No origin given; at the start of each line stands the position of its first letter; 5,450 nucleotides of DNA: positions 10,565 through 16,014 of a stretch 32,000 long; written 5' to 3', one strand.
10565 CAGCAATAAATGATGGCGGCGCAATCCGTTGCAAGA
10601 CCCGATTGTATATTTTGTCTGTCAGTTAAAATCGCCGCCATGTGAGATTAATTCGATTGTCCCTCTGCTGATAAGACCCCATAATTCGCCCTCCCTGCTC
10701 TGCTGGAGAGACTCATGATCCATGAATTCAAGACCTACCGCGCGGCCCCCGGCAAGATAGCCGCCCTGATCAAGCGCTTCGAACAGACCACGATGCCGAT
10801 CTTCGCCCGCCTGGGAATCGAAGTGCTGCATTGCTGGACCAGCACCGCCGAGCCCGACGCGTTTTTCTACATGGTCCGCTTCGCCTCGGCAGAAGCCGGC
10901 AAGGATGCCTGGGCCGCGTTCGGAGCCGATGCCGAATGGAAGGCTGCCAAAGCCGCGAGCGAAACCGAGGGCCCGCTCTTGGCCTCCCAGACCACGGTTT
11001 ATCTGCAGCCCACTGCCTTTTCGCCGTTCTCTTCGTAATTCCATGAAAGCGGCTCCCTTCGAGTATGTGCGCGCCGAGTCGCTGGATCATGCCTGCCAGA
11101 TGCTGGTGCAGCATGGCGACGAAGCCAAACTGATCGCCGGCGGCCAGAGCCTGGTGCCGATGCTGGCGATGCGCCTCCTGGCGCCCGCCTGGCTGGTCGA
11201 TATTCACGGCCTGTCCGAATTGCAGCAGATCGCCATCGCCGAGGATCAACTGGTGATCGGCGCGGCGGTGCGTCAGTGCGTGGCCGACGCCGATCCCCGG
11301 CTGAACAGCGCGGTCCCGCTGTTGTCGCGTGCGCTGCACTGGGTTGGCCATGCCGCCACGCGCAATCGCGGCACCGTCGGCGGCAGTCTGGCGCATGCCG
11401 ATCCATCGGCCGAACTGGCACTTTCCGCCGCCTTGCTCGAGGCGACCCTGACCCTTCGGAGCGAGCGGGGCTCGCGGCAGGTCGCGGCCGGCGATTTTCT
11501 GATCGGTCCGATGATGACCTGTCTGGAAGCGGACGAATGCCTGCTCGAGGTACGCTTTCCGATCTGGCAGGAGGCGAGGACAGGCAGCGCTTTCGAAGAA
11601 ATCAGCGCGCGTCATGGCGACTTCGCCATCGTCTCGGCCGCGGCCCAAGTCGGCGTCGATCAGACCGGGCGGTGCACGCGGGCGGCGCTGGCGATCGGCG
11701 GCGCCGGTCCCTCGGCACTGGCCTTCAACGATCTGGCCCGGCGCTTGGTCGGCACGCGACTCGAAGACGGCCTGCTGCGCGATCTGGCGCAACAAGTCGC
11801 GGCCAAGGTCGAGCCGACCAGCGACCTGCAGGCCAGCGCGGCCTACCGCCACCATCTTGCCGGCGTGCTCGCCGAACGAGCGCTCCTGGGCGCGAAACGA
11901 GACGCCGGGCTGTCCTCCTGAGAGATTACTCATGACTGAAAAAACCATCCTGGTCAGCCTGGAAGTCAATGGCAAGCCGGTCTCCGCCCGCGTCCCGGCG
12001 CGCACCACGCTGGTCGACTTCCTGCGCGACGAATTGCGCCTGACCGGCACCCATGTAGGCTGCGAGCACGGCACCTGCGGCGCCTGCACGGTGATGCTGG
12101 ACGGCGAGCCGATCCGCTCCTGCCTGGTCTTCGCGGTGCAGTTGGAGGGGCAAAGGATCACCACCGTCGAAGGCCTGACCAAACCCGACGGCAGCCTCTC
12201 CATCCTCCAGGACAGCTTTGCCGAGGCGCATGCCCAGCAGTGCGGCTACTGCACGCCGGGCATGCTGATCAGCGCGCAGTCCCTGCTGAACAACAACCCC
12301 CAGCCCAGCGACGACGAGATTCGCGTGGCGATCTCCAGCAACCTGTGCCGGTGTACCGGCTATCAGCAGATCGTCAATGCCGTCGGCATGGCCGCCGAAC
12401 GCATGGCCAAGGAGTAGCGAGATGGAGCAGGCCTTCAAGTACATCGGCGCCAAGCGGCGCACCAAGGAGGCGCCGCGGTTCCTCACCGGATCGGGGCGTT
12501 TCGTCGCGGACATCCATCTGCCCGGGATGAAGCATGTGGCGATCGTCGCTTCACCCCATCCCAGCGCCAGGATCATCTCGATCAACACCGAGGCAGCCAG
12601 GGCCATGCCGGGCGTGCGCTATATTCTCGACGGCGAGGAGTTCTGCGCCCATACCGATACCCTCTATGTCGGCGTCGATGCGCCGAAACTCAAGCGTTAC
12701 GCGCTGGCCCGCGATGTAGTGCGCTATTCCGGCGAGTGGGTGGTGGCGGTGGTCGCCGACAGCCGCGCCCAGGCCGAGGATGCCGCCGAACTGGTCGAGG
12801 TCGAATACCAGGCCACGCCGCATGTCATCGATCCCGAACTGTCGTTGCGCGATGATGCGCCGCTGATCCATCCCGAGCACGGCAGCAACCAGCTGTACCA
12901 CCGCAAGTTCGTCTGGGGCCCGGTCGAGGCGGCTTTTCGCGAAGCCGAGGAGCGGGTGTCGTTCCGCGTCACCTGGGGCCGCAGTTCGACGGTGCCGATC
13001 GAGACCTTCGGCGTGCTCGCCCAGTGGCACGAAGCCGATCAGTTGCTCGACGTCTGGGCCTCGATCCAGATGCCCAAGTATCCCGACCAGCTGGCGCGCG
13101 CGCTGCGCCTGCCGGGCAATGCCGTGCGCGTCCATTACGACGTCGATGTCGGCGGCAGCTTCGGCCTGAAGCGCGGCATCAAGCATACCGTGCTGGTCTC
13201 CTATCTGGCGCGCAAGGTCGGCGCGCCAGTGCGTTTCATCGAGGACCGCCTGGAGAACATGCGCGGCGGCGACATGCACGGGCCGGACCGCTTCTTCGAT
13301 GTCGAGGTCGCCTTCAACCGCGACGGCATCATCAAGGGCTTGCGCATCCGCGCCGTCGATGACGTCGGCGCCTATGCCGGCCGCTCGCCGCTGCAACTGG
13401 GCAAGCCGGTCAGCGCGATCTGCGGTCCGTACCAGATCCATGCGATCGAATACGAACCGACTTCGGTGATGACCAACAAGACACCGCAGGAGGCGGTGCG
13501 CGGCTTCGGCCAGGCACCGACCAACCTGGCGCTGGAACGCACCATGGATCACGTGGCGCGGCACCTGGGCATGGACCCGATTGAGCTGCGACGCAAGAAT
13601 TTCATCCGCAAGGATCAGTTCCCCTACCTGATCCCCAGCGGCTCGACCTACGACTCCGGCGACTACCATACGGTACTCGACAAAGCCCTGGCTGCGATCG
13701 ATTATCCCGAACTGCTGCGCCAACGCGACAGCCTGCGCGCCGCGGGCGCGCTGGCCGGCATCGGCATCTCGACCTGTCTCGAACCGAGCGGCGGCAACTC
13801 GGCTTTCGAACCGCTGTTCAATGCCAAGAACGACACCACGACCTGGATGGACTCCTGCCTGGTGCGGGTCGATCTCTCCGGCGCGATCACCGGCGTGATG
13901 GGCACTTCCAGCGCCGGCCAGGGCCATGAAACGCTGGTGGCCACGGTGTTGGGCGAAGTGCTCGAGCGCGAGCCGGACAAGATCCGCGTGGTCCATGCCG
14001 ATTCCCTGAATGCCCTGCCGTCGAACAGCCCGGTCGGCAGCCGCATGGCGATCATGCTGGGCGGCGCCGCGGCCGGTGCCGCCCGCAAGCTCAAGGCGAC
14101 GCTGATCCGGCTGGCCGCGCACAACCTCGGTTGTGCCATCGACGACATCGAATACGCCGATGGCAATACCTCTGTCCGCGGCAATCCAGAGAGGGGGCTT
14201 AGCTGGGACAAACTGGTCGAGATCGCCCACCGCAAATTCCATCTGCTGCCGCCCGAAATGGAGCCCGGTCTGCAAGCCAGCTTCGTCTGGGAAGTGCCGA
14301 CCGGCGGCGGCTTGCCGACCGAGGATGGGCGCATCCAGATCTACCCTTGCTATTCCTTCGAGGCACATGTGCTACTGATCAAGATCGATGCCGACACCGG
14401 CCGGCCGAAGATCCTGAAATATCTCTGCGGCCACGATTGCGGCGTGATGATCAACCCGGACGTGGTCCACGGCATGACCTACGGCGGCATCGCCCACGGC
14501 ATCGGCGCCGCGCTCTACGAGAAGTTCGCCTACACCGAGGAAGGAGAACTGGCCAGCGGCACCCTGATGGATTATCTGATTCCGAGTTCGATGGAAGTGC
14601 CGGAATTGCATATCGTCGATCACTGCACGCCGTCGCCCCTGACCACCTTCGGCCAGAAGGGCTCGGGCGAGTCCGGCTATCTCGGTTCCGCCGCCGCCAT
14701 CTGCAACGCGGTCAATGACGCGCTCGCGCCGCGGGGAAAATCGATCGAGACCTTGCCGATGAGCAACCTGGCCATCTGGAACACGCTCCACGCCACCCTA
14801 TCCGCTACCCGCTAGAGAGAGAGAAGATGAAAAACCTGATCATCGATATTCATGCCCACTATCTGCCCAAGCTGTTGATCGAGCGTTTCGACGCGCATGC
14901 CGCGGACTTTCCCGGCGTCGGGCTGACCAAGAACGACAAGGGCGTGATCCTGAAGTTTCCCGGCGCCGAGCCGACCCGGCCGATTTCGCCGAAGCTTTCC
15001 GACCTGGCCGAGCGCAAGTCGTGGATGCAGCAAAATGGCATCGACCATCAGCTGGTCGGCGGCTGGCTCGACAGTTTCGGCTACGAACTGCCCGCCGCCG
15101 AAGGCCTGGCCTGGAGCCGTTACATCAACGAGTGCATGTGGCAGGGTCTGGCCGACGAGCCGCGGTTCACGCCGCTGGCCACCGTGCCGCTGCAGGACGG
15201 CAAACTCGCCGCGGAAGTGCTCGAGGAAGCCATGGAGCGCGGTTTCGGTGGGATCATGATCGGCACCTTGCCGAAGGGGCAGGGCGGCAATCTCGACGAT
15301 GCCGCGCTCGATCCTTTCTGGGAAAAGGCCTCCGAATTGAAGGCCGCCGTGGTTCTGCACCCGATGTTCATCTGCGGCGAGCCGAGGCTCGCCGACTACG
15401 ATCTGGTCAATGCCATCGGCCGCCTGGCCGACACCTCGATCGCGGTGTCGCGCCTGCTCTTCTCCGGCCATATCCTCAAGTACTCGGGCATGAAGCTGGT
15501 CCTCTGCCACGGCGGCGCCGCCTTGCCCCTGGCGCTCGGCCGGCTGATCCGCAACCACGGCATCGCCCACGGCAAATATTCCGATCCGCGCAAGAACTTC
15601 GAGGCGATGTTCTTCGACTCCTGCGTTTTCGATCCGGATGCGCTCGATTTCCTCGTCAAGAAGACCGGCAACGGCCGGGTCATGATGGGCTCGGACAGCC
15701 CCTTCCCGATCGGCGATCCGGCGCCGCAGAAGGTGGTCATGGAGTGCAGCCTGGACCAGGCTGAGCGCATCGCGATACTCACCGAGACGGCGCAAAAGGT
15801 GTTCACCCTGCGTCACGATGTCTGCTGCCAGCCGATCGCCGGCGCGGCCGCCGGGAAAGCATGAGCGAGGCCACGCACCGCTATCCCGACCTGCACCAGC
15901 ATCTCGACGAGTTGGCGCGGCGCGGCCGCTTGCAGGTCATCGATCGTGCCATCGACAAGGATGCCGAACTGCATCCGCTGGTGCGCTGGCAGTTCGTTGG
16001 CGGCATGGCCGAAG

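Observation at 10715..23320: Eleven-gene, oxygenase-free operon: a CoxMSL-type molybdenum hydroxylase with three non-oxidative decarboxylases. Uncharacterised (hetero)aromatic polycarboxylate pathway?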

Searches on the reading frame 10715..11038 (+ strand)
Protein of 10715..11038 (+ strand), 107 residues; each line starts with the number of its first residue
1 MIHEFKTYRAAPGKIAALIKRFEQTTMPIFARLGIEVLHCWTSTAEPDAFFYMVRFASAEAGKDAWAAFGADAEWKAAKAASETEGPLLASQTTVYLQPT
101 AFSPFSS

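Call 3: search_protein_families(library=pfam, proteins=[window:10715-11038:+])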
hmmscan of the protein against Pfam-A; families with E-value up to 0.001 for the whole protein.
window:10715-11038:+ (107 aa): 1 family
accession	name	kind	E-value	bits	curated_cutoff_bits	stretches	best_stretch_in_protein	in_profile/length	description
PF07978.19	NIPSNAP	-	2.3e-14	53.8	22.3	1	4-104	2-102/102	NIPSNAP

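Call 7: search_protein_families(library=ncbifam, proteins=[window:10715-11038:+], max_evalue=0.00001)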
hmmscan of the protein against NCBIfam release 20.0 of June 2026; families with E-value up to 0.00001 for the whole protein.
window:10715-11038:+ (107 aa): 0 families

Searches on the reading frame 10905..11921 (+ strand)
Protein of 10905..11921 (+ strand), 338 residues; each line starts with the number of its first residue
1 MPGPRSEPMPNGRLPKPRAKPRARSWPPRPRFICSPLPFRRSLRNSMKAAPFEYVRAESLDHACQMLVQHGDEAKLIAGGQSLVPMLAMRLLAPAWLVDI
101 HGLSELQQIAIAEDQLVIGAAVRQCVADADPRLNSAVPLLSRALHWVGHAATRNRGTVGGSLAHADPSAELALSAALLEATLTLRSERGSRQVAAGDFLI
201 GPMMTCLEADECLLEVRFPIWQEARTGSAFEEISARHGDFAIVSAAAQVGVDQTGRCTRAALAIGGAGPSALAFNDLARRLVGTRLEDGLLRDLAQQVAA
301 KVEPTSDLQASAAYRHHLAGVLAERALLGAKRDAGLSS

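Call 3: search_protein_families(library=pfam, proteins=[window:10905-11921:+])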
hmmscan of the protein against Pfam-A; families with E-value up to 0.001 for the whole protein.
window:10905-11921:+ (338 aa): 2 families
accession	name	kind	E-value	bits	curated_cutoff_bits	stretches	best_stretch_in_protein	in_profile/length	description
PF00941.27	FAD_binding_5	-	1.5e-43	149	27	1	51-221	2-170/170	FAD binding domain in molybdopterin dehydrogenase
PF03450.22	CO_deh_flav_C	-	6.4e-21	74.8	25.5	1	229-328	2-100/102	CO dehydrogenase flavoprotein C-terminal domain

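Call 7: search_protein_families(library=ncbifam, proteins=[window:10905-11921:+], max_evalue=0.00001)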
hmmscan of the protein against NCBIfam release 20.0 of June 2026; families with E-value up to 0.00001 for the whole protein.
window:10905-11921:+ (338 aa): 8 families
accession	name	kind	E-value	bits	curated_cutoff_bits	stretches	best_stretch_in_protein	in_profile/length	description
NF041019.1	glyceraldDH_beta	equivalog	1.2e-64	218.2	350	1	49-328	3-278/280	glyceraldehyde dehydrogenase subunit beta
NF043083.1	XdhB_XDHase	equivalog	1.6e-38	132.5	310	1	53-331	6-284/289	xanthine dehydrogenase subunit XdhB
NF007427.0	PRK09971.1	equivalog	3e-36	125.1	287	1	53-330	6-283/292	xanthine dehydrogenase FAD-binding subunit XdhB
TIGR02963.1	xanthine_xdhA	equivalog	1.9e-32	112.5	467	1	60-326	201-464/468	xanthine dehydrogenase small subunit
TIGR03195.1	4hydrxCoA_B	equivalog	8.2e-22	77.7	404.55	2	51-163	4-115/321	4-hydroxybenzoyl-CoA reductase subunit beta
TIGR03312.1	Se_sel_red_FAD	hypoth_equivalog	2.8e-16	59.5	241.5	1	53-324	3-244/257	molybdopterin-dependent oxidoreductase FAD-binding subunit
TIGR03199.1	pucC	equivalog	9.8e-14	51.3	306.05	1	76-319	19-258/264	xanthine dehydrogenase subunit C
TIGR02969.1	mam_aldehyde_ox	subfamily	7.1e-07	27.1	1912.3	1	141-293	334-488/1330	aldehyde oxidase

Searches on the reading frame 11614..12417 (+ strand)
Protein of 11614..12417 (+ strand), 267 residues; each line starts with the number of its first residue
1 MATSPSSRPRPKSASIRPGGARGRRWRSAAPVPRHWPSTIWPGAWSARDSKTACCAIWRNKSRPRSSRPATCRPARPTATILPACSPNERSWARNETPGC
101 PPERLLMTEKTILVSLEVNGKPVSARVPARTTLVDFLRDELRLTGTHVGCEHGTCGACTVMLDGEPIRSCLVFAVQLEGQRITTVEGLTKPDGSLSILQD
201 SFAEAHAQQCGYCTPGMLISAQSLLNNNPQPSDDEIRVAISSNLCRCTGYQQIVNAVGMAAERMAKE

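Call 3: search_protein_families(library=pfam, proteins=[window:11614-12417:+])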
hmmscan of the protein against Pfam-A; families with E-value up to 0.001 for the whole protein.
window:11614-12417:+ (267 aa): 3 families
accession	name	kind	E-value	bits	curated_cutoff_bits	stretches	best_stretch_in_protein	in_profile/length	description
PF01799.25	Fer2_2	-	1.1e-30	106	30.3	1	184-257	1-74/75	[2Fe-2S] binding domain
PF00111.32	Fer2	-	8.4e-10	38.9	21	1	117-176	2-58/77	2Fe-2S iron-sulfur cluster binding domain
PF13085.11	Fer2_3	-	2.2e-05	24.9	27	1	149-189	51-90/107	2Fe-2S iron-sulfur cluster binding domain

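Call 7: search_protein_families(library=ncbifam, proteins=[window:11614-12417:+], max_evalue=0.00001)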
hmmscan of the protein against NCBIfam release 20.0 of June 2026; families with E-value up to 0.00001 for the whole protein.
window:11614-12417:+ (267 aa): 11 families
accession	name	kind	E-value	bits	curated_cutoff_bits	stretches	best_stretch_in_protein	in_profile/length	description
NF041020.1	glyceraldDH_gamma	equivalog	3.2e-60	202.4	290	1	108-265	7-163/164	glyceraldehyde dehydrogenase subunit gamma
TIGR03193.1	4hydroxCoAred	equivalog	1.3e-52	177.7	257.8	1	113-261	1-148/148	4-hydroxybenzoyl-CoA reductase subunit gamma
NF043084.2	XdhC_XDHase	equivalog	1.3e-52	177.3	217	1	114-260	3-149/151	xanthine dehydrogenase subunit XdhC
TIGR03311.1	Se_dep_XDH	equivalog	5.1e-48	163.8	830.45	1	116-265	3-148/848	selenium-dependent xanthine dehydrogenase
TIGR03198.1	pucE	equivalog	2e-46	157.2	254.3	1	115-259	5-147/151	xanthine dehydrogenase subunit E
NF045668.1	pterin_aldehy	equivalog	2.7e-44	151.5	1100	1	115-264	4-155/905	molybdopterin-dependent aldehyde oxidoreductase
TIGR02963.1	xanthine_xdhA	equivalog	1.1e-43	149.6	467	1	124-263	12-160/468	xanthine dehydrogenase small subunit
NF008514.0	PRK11433.1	equivalog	1.7e-43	148.6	322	1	109-263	48-216/218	aldehyde dehydrogenase iron-sulfur subunit PaoA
NF007387.0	PRK09908.1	equivalog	7.7e-40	135.9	212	1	109-259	4-154/159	xanthine dehydrogenase iron sulfur-binding subunit XdhC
TIGR02969.1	mam_aldehyde_ox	subfamily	2e-34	118.3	1912.3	1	118-257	7-157/1330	aldehyde oxidase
TIGR03313.1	Se_sel_red_Mo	hypoth_equivalog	2.9e-14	51.7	1101.9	1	152-264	37-148/951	molybdopterin-dependent oxidoreductase Mo/Fe-S-binding subunit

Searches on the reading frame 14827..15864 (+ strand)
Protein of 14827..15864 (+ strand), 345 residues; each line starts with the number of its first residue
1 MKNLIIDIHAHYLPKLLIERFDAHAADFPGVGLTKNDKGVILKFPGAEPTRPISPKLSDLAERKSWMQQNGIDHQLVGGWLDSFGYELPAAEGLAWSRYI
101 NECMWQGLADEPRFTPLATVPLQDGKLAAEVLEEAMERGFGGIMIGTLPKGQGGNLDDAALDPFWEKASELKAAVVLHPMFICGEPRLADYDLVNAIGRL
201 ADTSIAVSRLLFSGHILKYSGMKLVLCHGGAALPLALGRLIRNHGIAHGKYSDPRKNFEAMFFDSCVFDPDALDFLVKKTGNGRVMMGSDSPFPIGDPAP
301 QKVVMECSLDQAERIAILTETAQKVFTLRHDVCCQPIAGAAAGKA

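Call 3: search_protein_families(library=pfam, proteins=[window:14827-15864:+])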
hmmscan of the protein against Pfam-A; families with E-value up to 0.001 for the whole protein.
window:14827-15864:+ (345 aa): 1 family
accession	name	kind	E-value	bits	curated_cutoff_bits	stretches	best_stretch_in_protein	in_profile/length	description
PF04909.20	Amidohydro_2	-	1.5e-24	87.7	26.4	1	98-327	64-288/289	Amidohydrolase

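Call 7: search_protein_families(library=ncbifam, proteins=[window:14827-15864:+], max_evalue=0.00001)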
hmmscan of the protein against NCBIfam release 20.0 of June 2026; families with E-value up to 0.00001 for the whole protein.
window:14827-15864:+ (345 aa): 0 families

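Call 10: search_solved_structures(query=window:14827-15864:+, max_evalue=0.001)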
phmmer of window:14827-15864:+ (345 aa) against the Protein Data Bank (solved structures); distinct sequences matched with E-value up to 0.001: 38.
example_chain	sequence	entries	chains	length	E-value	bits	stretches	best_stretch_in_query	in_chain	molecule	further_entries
8yt2_A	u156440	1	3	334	3.4e-37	131.6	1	1-328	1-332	2-amino-3-carboxymuconate 6-semialdehyde decarboxylase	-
2hbv_A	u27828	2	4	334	6.7e-37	130.6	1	1-328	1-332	2-amino-3-carboxymuconate 6-semialdehyde decarboxylase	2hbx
6mgt_A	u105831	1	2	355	7.2e-37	130.5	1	1-328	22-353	2-amino-3-carboxymuconate 6-semialdehyde decarboxylase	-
6mgs_A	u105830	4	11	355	8.4e-37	130.3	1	1-328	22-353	2-amino-3-carboxymuconate 6-semialdehyde decarboxylase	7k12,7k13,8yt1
4era_A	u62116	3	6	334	4.3e-36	127.9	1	1-328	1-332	2-amino-3-carboxymuconate 6-semialdehyde decarboxylase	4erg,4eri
4epk_A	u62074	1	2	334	1e-35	126.7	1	1-328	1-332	2-amino-3-carboxymuconate 6-semialdehyde decarboxylase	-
4ifk_A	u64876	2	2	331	1e-35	126.7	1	6-328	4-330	2-amino-3-carboxymuconate 6-semialdehyde decarboxylase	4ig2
4ifr_A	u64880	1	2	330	1.1e-35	126.6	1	6-328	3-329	2-amino-3-carboxymuconate 6-semialdehyde decarboxylase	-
4ifk_B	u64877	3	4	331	1.4e-35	126.3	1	6-328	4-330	2-amino-3-carboxymuconate 6-semialdehyde decarboxylase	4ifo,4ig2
4igm_A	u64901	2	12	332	9.3e-29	103.8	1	6-306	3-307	2-amino-3-carboxymuconate-6-semialdehyde decarboxylase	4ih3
4ofc_A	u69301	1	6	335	9.5e-29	103.8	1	6-306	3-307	2-amino-3-carboxymuconate-6-semialdehyde decarboxylase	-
2wm1_A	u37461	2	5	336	9.6e-29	103.8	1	6-306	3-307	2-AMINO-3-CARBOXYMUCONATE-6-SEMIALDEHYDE DECARBOXYLASE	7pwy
4ign_A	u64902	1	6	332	5.6e-28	101.3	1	6-306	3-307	2-amino-3-carboxymuconate-6-semialdehyde decarboxylase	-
4hk5_A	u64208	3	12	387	9.6e-16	61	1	41-293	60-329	Uracil-5-carboxylate decarboxylase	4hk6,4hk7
4lak_A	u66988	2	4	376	4.2e-15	58.9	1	41-293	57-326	Uracil-5-carboxylate decarboxylase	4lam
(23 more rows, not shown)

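Call 52: search_solved_structures(query=window:14827-15864:+, max_evalue=1e-35, show_alignments=2)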
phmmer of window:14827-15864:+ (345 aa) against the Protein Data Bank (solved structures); distinct sequences matched with E-value up to 1e-35: 5.
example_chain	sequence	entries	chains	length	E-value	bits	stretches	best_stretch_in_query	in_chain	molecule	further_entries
8yt2_A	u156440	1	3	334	3.4e-37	131.6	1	1-328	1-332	2-amino-3-carboxymuconate 6-semialdehyde decarboxylase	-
2hbv_A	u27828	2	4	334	6.7e-37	130.6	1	1-328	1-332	2-amino-3-carboxymuconate 6-semialdehyde decarboxylase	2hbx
6mgt_A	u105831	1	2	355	7.2e-37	130.5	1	1-328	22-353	2-amino-3-carboxymuconate 6-semialdehyde decarboxylase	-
6mgs_A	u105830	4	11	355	8.4e-37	130.3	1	1-328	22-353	2-amino-3-carboxymuconate 6-semialdehyde decarboxylase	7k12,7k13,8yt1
4era_A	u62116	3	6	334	4.3e-36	127.9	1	1-328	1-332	2-amino-3-carboxymuconate 6-semialdehyde decarboxylase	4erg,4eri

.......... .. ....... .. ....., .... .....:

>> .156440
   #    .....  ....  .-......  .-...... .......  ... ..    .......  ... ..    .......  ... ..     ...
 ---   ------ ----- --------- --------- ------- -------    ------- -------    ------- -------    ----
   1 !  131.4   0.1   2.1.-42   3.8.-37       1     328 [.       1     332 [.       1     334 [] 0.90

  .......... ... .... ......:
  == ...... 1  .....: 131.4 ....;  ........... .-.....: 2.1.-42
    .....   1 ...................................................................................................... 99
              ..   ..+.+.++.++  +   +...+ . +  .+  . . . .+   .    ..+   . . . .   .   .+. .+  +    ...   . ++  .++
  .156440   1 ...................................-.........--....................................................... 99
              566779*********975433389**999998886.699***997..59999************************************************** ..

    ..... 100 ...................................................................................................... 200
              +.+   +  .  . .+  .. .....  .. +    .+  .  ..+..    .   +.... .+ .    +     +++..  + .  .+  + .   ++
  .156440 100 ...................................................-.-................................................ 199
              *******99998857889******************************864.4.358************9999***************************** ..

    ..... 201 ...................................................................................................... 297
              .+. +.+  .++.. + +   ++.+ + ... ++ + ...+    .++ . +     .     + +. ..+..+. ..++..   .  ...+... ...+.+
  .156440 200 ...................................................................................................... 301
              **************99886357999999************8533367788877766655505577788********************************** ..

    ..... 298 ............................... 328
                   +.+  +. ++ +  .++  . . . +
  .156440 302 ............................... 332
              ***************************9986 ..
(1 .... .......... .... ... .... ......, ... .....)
